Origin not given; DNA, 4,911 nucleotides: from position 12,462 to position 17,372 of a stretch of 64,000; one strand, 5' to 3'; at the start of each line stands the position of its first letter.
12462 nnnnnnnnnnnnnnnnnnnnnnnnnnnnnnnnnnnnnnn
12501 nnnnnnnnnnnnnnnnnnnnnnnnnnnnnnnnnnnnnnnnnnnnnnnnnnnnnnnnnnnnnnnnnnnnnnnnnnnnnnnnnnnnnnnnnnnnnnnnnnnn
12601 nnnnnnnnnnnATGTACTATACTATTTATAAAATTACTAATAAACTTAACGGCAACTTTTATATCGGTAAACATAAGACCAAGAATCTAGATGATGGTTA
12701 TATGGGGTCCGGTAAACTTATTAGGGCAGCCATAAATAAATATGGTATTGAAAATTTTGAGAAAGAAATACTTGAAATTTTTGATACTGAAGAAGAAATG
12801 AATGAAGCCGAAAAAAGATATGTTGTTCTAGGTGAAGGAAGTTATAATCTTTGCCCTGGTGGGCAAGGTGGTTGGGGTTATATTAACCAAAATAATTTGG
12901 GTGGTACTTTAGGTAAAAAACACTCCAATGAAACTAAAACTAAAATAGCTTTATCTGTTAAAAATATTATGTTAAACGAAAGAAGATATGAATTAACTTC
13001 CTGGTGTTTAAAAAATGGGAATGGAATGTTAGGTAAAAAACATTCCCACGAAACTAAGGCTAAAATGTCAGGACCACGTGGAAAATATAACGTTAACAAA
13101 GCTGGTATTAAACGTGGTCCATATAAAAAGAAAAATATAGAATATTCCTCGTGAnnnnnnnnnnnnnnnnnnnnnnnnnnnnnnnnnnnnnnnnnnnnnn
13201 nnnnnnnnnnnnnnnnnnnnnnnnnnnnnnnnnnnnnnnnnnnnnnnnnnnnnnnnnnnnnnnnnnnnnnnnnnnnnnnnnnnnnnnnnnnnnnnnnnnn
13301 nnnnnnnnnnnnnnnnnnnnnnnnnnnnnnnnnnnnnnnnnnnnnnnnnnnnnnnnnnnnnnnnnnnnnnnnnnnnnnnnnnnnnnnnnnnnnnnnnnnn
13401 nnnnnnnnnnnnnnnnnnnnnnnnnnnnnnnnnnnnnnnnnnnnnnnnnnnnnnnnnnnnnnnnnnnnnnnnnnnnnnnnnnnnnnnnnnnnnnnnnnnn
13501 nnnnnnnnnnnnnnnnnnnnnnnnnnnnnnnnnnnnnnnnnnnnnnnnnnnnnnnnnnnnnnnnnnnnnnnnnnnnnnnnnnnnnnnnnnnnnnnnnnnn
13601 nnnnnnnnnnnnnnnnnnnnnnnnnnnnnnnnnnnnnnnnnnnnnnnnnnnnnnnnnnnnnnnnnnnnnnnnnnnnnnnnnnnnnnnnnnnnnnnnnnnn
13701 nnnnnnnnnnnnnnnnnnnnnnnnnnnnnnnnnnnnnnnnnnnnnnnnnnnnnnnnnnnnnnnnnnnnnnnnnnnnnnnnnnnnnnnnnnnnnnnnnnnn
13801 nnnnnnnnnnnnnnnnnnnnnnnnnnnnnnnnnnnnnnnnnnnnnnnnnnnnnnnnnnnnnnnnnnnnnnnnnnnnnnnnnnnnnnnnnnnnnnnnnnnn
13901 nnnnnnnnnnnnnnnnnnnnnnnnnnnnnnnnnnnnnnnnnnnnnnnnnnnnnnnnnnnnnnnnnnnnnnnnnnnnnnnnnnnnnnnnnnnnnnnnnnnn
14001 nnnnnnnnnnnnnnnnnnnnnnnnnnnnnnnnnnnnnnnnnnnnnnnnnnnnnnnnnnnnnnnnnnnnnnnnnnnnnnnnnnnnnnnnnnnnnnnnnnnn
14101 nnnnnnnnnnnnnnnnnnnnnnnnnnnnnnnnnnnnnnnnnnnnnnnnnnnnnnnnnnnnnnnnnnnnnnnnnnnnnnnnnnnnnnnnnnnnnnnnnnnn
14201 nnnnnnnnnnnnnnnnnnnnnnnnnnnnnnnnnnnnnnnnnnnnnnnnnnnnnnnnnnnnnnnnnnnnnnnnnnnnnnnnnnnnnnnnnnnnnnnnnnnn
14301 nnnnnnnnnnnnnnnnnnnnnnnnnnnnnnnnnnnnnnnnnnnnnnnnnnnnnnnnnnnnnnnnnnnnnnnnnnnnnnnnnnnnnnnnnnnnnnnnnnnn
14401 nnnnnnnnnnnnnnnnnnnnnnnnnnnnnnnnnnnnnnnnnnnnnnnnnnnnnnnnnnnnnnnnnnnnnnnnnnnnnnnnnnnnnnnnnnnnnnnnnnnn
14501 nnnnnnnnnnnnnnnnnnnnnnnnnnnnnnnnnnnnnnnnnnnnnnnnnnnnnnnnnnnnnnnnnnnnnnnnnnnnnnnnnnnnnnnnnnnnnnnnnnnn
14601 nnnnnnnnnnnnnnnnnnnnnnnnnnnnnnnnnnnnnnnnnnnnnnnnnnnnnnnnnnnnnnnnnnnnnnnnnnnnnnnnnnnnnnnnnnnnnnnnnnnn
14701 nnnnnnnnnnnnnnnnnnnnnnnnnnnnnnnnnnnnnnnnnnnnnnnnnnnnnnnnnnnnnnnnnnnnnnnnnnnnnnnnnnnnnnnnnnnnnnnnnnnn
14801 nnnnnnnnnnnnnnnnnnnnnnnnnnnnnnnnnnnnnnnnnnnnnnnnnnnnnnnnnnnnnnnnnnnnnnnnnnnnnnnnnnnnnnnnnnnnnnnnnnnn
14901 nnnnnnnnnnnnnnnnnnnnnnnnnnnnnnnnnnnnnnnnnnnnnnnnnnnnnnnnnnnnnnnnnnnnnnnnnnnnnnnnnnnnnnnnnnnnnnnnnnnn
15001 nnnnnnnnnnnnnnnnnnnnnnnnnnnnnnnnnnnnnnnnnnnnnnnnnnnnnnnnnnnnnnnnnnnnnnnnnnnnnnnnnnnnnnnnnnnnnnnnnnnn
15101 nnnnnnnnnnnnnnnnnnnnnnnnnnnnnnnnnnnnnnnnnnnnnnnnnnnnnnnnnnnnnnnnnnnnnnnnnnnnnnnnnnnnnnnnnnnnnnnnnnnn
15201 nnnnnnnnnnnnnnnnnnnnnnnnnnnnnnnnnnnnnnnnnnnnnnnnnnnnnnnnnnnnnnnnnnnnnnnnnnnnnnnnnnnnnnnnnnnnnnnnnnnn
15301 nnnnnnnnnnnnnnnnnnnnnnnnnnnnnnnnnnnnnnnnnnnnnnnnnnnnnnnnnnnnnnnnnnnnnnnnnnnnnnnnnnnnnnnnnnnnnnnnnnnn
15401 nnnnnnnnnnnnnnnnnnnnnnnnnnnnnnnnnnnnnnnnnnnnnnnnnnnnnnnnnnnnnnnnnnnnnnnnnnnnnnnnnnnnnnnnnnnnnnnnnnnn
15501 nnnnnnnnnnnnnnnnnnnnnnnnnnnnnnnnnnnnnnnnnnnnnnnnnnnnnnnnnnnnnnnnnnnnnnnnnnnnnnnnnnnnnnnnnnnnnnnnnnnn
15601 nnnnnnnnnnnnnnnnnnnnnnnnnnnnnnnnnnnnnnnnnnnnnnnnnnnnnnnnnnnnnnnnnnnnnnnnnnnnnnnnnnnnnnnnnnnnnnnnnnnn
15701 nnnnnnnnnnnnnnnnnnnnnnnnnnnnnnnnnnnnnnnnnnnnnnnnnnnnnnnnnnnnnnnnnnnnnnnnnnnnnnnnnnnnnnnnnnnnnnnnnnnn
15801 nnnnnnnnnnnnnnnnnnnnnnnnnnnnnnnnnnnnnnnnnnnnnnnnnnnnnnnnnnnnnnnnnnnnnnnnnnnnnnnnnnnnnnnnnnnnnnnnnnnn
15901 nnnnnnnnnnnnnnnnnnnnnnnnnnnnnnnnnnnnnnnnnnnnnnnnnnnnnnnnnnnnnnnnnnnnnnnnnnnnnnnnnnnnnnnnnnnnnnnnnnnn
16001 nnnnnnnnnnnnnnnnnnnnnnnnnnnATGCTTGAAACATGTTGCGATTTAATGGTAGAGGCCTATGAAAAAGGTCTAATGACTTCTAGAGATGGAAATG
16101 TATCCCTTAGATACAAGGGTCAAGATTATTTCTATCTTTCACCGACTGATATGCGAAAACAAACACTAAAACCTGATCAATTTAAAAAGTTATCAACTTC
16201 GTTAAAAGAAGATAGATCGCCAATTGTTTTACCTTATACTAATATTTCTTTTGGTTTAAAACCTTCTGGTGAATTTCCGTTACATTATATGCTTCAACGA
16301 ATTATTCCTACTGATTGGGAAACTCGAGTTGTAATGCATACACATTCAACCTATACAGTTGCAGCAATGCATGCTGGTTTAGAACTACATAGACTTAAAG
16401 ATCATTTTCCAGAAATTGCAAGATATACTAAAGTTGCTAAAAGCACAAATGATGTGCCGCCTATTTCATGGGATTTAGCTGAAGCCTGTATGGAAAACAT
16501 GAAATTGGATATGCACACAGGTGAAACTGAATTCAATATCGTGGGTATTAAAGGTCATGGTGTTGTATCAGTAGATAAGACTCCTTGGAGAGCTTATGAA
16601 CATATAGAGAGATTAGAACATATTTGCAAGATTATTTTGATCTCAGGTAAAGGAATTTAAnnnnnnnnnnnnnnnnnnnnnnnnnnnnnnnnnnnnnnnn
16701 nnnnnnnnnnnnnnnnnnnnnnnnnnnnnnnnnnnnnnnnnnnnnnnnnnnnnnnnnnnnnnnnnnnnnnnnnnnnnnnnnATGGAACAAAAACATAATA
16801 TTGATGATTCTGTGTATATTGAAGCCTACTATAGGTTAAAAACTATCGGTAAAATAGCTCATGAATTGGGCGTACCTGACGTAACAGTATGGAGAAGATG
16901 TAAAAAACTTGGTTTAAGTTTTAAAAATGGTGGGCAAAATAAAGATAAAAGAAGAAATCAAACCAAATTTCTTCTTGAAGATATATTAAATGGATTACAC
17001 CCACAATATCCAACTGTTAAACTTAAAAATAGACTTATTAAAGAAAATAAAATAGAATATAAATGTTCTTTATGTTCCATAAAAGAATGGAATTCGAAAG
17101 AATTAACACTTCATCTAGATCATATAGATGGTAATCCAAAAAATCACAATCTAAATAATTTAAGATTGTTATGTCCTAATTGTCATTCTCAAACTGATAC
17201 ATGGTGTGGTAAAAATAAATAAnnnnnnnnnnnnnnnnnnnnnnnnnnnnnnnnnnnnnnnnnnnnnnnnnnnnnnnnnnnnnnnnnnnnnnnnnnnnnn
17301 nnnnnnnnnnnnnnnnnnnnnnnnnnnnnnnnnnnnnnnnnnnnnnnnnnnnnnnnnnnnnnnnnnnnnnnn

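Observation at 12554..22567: Four homing-endonuclease genes in the tRNA cluster, each preceded by a hairpin that buries the RBS and contains a T4-type late promoter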

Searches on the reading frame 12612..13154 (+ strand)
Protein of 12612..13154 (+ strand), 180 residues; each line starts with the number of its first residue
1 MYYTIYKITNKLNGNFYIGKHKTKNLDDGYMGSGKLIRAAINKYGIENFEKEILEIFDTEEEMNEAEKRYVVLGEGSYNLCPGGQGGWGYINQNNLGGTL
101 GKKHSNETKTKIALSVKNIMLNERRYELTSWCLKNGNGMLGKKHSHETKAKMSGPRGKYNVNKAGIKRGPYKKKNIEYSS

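Call 5: search_protein_families(library=pfam, proteins=[window:12612-13154:+], max_evalue=0.01)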
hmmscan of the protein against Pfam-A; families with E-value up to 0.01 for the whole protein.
window:12612-13154:+ (180 aa): 3 families
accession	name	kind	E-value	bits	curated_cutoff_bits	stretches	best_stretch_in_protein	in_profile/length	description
PF07460.16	NUMOD3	-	3.7e-07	30.4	20.4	1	139-153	23-37/37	NUMOD3 motif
PF01541.30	GIY-YIG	-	6.2e-06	26.9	22.6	1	3-70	2-68/78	GIY-YIG catalytic domain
PF19835.5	SegE_GIY-YIG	-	9.5e-06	26.3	25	1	30-72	60-102/123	Putative endonuclease segE, GIY-YIG domain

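Call 11: search_protein_families(library=phrogs, proteins=[window:12612-13154:+], max_evalue=0.001)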
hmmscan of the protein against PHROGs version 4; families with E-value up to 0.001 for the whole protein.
window:12612-13154:+ (180 aa): 4 families
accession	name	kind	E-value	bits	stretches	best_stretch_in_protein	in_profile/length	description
phrog_314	-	DNA, RNA and nucleotide metabolism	6.3e-48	165.1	1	1-179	177-354/574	homing endonuclease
phrog_447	-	other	9.5e-10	39.5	1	5-73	29-112/148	NAD synthetase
phrog_19446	-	DNA, RNA and nucleotide metabolism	3.8e-08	34.2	1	4-82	3-93/254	homing endonuclease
phrog_7168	-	DNA, RNA and nucleotide metabolism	3.5e-07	30.9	1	4-87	3-100/284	homing endonuclease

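Call 13: search_dna_similar(query=window:12612-13154:+, collection=phages, mode=protein, max_rows=30)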
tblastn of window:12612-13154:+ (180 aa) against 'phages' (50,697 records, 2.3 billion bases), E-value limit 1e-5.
Records with a match: 971; places in all: 1456; records where one place covers at least 80% of the query: 456.
Best place of each record, by identity: 60-80% 18; <60% 953.
By first word of the organism name: Escherichia 309; Klebsiella 125; Acinetobacter 69; Salmonella 53; Vibrio 49; Shigella 42; Staphylococcus 42; Enterobacteria 34; Aeromonas 26; Yersinia 22; and 38 more.
By host as written in the record: - 131; Escherichia coli 117; Klebsiella pneumoniae 53; Escherichia coli B 23; Acinetobacter baumannii 19; Staphylococcus sp. 17; Aeromonas salmonicida 16; Shigella sp. 13; and 292 more.
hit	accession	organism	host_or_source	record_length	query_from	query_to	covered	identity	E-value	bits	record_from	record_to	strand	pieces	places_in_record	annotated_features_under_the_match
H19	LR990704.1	Escherichia phage vB_Eco_NR1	-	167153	1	153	85%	47.5%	2e-30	122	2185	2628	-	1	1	putative endonuclease seqD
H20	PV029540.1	Escherichia phage PBM-1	Escherichia sp.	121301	1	153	85%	47.5%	7e-30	120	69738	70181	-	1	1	homing endonuclease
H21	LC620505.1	Escherichia phage NiC89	Escrehichea coli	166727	1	153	85%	47.5%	7e-30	120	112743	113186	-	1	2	hypothetical protein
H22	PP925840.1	Escherichia phage SholemSchwarzbard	Escherichia coli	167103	1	153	85%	47.5%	8e-30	119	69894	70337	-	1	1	homing endonuclease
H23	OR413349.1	Vibrio phage pv27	Vibrio parahaemolyticus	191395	1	156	87%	46.5%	9e-32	125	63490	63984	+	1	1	homing endonuclease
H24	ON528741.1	Shigella phage ESh31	Shigella sp.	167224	1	153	85%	46.9%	3e-30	121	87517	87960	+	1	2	homing endonuclease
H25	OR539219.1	Escherichia phage vB-Eco-KMB39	Escherichia coli KMB518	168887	1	153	85%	46.9%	7e-30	120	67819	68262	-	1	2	he: homing endonuclease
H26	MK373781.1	Escherichia phage vB_EcoM_KAW1E185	Escherichia coli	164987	1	153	85%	46.9%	7e-30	120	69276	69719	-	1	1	group I intron endonuclease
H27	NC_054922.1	Escherichia phage vB_EcoM_KAW1E185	Escherichia coli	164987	1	153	85%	46.9%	7e-30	120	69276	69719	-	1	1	homing endonuclease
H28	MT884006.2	Escherichia phage vb_EcoM_bov9_1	Escherichia coli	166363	1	153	85%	46.9%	7e-30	120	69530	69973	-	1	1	homing endonuclease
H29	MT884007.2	Escherichia phage vb_EcoM_bov10K1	Escherichia coli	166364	1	153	85%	46.9%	7e-30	120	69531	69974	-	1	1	homing endonuclease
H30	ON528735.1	Shigella phage ESh25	Shigella sp.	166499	1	153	85%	46.9%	7e-30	120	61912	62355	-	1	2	homing endonuclease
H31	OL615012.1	Shigella phage vB_SboM_Phaginator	Shigella boydii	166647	1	153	85%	46.9%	7e-30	120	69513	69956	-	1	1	putative endonuclease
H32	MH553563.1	Enterobacteria phage RB18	Escherichia coli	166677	1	153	85%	46.9%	7e-30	120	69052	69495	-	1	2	segB: putative site-specific intron-like DNA endonuclease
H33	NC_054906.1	Enterobacteria phage RB18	Escherichia coli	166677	1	153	85%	46.9%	7e-30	120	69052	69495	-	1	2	segB: homing endonuclease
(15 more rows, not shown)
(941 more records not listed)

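Call 20: find_related_loci(query=window:12612-13154:+, collection=viral_contigs, flank=3000)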
Query window:12612-13154:+ (180 aa) in viral_contigs; peptide patterns used: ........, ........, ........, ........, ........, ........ (x = any residue, [..] = any of these).
147 stretches matched a pattern; 115 encode a relative of the query (tblastn E <= 1e-3); the best 80 are kept; 78 distinct loci.
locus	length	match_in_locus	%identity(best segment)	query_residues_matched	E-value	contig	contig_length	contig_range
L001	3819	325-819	67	1-174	2e-68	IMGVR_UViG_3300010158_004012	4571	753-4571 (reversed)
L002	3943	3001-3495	67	1-174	2e-68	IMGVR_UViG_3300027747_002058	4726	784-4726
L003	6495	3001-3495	67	1-174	2e-68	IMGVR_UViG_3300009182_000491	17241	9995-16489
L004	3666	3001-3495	67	1-174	2e-68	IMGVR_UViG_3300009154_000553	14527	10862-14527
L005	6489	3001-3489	67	1-153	9e-63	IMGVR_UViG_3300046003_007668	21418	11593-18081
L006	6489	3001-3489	67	1-153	9e-63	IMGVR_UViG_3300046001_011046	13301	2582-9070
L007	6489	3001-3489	67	1-153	9e-63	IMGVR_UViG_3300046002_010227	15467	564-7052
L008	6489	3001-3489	64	1-153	7e-59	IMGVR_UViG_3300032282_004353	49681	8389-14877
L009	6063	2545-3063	55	1-153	3e-48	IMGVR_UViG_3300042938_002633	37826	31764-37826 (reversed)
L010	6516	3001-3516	52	1-177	2e-47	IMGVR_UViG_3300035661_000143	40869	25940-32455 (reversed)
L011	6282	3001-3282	80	1-94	4e-47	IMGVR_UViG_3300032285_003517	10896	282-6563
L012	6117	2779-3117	69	1-113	2e-47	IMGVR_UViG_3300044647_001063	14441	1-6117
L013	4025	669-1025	66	1-119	8e-47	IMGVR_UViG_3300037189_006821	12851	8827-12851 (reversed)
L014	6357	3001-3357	66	1-119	8e-47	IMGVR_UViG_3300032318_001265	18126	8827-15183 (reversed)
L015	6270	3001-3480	56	1-153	5e-45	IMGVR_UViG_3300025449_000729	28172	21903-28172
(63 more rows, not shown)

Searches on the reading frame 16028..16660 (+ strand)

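Call 11: search_protein_families(library=phrogs, proteins=[window:16028-16660:+], max_evalue=0.001)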
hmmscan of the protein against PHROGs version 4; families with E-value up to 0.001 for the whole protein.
window:16028-16660:+ (210 aa): 1 family
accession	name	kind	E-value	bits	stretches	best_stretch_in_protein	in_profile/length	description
phrog_13212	-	unknown function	4e-11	43.9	1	13-207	13-186/210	-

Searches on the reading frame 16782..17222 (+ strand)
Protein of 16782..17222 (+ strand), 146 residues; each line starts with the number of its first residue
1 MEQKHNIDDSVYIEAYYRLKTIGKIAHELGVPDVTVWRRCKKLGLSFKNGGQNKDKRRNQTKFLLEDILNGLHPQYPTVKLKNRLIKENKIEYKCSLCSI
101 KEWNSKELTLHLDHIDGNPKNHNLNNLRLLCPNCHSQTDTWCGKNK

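Call 5: search_protein_families(library=pfam, proteins=[window:16782-17222:+], max_evalue=0.01)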
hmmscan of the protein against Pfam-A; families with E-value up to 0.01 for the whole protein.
window:16782-17222:+ (146 aa): 2 families
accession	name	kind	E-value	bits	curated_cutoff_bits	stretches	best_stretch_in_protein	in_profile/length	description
PF01844.29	HNH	-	0.0005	20.6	21.4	1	95-137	1-43/47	HNH endonuclease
PF13392.12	HNH_3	-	0.0022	18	24.8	1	110-130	19-39/46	HNH endonuclease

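Call 11: search_protein_families(library=phrogs, proteins=[window:16782-17222:+], max_evalue=0.001)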
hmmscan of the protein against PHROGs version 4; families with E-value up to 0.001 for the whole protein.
window:16782-17222:+ (146 aa): 11 families
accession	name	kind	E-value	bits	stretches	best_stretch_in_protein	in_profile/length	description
phrog_10822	-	DNA, RNA and nucleotide metabolism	3.8e-33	116.2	1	37-146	43-155/245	HNH endonuclease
phrog_14736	-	DNA, RNA and nucleotide metabolism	9.3e-29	101.5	1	65-145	5-85/202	HNH endonuclease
phrog_1271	-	DNA, RNA and nucleotide metabolism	4.8e-10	40.3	1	55-139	242-316/361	HNH endonuclease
phrog_8446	-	DNA, RNA and nucleotide metabolism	1.9e-06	28.7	1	15-140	68-197/211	HNH endonuclease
phrog_7545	-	DNA, RNA and nucleotide metabolism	4.8e-05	24.6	1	20-137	19-131/160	HNH endonuclease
phrog_333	-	DNA, RNA and nucleotide metabolism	5.9e-05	24.3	1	93-136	34-76/138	HNH endonuclease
phrog_14913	-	DNA, RNA and nucleotide metabolism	0.00019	22.5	1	75-138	24-87/149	HNH endonuclease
phrog_4160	-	unknown function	0.00025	22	1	90-139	68-120/178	-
phrog_2255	-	DNA, RNA and nucleotide metabolism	0.00045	20.7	1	53-137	89-167/211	HNH endonuclease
phrog_119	-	DNA, RNA and nucleotide metabolism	0.00083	19.3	0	8-139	131-255/443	HNH endonuclease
phrog_5956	-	DNA, RNA and nucleotide metabolism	0.001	19.8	0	80-142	47-111/138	HNH endonuclease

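Call 30: find_related_loci(query=window:16782-17222:+, collection=viral_contigs, flank=1500)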
Query window:16782-17222:+ (146 aa) in viral_contigs; peptide patterns used: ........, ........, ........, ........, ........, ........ (x = any residue, [..] = any of these).
41 stretches matched a pattern; 21 encode a relative of the query (tblastn E <= 1e-3); 21 distinct loci.
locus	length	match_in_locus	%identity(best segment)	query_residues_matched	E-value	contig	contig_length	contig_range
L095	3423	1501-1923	57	1-146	4e-52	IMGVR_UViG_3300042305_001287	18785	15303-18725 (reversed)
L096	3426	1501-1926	58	1-146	3e-51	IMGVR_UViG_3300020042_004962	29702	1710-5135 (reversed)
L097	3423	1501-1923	57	1-146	5e-51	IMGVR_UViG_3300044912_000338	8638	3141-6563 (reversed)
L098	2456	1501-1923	57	1-146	5e-51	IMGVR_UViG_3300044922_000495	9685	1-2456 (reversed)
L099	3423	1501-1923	57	1-146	5e-51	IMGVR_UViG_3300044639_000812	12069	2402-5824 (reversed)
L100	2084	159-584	58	1-146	3e-51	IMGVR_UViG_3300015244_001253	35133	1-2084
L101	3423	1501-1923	54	1-146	4e-49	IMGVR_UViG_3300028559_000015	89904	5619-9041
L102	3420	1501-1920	54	1-146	8e-49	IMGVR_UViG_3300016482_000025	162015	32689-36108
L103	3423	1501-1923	54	1-146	4e-49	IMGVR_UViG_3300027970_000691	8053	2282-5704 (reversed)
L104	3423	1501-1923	54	1-146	4e-49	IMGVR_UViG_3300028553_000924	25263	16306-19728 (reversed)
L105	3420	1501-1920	53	1-145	6e-48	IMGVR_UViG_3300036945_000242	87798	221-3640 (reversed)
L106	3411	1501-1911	55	2-144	2e-47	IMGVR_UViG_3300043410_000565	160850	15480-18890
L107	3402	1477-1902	54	1-146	2e-47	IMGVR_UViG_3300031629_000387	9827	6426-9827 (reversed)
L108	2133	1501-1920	53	1-145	2e-47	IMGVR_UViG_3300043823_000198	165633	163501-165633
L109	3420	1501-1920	54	1-146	6e-47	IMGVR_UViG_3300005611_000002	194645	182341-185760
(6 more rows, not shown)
